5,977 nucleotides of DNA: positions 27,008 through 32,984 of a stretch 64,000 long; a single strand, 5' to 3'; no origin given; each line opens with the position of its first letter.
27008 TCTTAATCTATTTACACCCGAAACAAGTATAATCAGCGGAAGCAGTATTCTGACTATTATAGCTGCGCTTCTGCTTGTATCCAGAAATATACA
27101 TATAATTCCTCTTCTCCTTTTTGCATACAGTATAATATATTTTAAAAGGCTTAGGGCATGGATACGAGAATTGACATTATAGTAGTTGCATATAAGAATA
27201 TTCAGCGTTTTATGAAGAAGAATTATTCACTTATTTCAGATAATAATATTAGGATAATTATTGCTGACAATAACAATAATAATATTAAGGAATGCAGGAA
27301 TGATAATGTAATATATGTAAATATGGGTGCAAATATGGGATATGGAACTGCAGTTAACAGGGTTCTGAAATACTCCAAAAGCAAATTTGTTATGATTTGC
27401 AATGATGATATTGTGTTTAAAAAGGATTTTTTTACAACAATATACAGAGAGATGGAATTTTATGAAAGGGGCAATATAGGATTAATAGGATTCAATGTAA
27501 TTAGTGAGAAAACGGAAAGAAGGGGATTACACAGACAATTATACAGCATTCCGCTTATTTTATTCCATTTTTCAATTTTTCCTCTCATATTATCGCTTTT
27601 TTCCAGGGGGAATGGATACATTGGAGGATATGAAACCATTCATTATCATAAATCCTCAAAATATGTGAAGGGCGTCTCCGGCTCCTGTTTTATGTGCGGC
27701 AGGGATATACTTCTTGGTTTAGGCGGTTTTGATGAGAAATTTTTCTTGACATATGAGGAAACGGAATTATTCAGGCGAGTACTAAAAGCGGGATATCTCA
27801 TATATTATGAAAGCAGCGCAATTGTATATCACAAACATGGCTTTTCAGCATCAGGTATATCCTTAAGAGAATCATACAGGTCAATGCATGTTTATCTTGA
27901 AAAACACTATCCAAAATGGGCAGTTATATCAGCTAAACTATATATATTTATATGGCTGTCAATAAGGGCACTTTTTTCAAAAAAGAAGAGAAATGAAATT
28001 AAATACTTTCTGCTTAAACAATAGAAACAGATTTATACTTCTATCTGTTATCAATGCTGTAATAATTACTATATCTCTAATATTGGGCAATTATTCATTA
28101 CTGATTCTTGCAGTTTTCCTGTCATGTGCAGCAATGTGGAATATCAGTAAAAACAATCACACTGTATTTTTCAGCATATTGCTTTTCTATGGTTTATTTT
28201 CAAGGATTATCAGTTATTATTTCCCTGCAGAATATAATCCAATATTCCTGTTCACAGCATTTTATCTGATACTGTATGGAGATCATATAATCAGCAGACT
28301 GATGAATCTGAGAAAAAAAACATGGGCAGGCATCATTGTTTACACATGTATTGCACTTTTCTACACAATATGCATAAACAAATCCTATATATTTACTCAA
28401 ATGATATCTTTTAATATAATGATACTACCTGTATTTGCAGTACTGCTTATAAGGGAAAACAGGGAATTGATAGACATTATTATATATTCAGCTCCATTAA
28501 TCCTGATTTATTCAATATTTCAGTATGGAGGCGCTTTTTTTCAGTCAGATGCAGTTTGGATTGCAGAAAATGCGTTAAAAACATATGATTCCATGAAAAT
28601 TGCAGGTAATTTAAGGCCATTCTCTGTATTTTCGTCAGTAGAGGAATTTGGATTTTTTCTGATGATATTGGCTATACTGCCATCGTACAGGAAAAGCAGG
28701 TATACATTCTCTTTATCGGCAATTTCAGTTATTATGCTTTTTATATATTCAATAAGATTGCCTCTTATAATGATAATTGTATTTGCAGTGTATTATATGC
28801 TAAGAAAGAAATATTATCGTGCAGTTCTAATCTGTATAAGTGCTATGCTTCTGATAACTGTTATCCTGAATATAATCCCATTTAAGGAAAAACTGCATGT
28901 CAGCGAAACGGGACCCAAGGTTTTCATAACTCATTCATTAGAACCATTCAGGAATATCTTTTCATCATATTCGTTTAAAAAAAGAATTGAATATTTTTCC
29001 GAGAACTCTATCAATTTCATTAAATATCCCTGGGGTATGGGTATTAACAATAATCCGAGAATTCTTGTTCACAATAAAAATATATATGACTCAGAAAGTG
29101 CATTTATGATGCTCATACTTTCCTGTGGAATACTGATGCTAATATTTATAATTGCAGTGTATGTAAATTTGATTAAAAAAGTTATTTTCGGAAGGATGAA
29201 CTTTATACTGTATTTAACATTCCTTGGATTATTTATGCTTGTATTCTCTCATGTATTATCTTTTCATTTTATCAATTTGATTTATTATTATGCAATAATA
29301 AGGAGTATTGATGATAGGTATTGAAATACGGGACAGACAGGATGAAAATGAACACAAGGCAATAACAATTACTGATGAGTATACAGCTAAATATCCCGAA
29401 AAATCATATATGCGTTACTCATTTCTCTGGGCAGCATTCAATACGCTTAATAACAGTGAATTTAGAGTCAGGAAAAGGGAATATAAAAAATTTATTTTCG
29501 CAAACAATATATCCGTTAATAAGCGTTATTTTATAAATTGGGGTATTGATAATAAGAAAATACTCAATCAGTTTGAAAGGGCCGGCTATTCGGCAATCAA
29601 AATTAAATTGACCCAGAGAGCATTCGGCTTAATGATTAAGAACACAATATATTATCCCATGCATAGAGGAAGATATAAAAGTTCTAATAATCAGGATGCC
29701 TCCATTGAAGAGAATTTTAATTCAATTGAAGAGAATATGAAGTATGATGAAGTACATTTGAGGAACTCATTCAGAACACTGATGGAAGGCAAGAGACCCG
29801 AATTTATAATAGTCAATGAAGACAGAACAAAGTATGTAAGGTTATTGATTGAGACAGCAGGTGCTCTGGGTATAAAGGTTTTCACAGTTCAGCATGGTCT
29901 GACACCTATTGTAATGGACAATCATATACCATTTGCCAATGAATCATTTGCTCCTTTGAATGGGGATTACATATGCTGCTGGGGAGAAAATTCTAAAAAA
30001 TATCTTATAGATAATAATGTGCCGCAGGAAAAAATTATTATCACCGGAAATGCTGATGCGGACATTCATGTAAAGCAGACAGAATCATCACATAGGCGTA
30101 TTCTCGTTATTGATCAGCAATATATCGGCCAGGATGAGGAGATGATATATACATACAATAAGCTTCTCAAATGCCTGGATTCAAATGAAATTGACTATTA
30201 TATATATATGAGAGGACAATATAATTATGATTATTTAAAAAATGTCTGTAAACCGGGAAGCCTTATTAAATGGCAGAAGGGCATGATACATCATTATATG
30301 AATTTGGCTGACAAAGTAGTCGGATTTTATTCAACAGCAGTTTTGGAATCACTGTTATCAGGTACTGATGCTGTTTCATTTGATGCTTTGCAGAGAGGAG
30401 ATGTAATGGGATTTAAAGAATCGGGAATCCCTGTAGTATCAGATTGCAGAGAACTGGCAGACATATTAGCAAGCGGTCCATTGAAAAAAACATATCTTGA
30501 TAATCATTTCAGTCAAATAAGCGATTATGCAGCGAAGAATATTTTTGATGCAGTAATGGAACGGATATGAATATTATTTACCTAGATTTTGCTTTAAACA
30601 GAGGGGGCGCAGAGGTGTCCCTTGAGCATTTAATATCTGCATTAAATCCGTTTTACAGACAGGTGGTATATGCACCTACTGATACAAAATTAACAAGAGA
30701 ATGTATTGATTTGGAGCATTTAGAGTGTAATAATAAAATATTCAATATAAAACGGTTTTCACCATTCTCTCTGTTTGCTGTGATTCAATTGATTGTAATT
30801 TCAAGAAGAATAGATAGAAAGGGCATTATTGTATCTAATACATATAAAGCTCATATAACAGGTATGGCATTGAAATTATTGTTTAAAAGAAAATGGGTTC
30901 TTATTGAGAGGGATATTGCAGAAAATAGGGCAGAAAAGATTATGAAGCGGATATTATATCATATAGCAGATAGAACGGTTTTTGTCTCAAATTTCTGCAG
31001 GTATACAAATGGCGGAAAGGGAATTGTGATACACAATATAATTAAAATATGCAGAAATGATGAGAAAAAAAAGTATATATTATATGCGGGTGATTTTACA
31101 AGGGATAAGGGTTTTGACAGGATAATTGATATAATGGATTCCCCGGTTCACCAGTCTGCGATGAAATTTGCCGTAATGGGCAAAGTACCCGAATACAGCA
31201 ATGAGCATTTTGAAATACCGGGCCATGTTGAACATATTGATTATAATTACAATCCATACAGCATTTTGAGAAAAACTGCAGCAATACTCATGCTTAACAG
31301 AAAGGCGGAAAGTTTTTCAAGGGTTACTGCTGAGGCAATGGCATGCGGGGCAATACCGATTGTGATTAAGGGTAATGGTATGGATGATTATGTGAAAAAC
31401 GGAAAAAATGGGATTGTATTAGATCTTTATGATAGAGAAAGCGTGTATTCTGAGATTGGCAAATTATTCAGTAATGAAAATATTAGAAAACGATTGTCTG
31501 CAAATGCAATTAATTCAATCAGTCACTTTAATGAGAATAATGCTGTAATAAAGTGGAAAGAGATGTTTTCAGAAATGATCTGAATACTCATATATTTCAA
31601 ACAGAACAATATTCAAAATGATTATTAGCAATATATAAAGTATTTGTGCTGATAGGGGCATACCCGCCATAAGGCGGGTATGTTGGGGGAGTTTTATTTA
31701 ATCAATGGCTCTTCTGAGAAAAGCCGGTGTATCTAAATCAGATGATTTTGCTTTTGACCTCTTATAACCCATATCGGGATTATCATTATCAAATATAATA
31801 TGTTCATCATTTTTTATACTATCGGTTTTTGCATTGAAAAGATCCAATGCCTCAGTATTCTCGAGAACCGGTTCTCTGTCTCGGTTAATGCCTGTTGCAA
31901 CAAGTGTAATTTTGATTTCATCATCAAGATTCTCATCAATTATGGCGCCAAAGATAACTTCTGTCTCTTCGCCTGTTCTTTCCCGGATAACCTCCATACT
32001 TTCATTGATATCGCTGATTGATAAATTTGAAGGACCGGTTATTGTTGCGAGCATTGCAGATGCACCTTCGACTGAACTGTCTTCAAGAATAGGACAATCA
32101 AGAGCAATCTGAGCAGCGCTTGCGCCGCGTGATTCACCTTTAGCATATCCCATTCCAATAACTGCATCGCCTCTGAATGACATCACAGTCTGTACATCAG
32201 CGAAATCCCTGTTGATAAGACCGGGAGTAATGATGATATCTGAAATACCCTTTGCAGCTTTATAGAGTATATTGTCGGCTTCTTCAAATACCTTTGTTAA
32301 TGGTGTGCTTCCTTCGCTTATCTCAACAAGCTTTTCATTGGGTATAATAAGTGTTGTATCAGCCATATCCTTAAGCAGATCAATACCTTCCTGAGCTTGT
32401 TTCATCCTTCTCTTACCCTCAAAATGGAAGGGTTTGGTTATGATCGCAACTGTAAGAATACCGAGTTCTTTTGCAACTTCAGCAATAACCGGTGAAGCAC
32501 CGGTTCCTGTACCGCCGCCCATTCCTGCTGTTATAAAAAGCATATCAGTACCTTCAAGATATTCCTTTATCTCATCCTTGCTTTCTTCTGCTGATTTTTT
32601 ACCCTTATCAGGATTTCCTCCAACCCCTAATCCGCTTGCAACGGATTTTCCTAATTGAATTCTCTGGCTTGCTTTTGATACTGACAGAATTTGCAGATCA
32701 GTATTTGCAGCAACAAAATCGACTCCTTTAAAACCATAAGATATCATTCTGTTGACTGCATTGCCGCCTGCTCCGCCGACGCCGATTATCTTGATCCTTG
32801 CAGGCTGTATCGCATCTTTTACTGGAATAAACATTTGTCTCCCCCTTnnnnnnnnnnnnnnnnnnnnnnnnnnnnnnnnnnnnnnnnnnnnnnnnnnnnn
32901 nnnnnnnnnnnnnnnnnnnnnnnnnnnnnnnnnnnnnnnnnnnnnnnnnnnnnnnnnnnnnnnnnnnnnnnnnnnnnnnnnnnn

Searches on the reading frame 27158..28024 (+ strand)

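Call 38: search_protein_families(library=pfam, proteins=[window:27158-28024:+], max_evalue=0.00001)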
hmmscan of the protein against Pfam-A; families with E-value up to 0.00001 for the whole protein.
window:27158-28024:+ (288 aa): 2 families
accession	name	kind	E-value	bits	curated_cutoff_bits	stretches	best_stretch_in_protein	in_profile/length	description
PF00535.33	Glycos_transf_2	-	3.8e-11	43.6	23.3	1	7-126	2-130/168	Glycosyl transferase family 2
PF10111.15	Glyco_tranf_2_2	-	5.9e-06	26.4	27.3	0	174-241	164-226/276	Glycosyltransferase like family 2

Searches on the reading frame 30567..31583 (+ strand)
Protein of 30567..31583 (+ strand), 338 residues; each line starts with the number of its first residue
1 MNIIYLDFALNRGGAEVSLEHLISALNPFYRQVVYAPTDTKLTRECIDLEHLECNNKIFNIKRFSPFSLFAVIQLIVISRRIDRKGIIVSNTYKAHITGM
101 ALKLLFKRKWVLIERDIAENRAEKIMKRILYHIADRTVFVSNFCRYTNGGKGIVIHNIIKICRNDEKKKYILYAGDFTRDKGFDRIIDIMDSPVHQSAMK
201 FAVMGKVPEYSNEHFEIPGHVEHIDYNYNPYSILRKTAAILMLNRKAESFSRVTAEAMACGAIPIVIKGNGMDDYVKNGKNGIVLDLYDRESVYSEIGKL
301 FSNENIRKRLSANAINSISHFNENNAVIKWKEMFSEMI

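Call 38: search_protein_families(library=pfam, proteins=[window:30567-31583:+], max_evalue=0.00001)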
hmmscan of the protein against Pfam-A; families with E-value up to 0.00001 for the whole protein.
window:30567-31583:+ (338 aa): 2 families
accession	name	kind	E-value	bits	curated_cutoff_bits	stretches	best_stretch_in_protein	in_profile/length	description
PF00534.26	Glycos_transf_1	-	6.6e-22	78.3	26.4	1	159-315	6-170/172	Glycosyl transferases group 1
PF13692.12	Glyco_trans_1_4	-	2.2e-12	47.9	27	1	169-303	2-142/142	Glycosyl transferases group 1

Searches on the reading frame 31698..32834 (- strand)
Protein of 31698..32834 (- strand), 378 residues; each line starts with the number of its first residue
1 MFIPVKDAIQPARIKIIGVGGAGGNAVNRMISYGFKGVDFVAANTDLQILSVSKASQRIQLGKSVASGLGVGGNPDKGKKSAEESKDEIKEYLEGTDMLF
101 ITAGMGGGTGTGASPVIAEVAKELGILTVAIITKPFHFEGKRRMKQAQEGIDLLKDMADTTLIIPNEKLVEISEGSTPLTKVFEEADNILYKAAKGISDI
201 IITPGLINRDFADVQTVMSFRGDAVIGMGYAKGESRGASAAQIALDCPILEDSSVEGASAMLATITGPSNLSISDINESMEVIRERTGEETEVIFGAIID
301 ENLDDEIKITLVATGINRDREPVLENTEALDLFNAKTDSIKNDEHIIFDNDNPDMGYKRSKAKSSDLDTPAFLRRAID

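Call 77: search_protein_families(library=pfam, proteins=[window:31698-32834:-], max_evalue=0.000001)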
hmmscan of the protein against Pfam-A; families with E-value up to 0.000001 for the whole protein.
window:31698-32834:- (378 aa): 2 families
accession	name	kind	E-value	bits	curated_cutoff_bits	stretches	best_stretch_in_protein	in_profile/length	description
PF00091.31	Tubulin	-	7.4e-49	167.1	33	1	13-173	1-189/190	Tubulin/FtsZ family, GTPase domain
PF12327.13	FtsZ_C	-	1.6e-25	89.6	27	1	222-316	1-94/95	FtsZ family, C-terminal domain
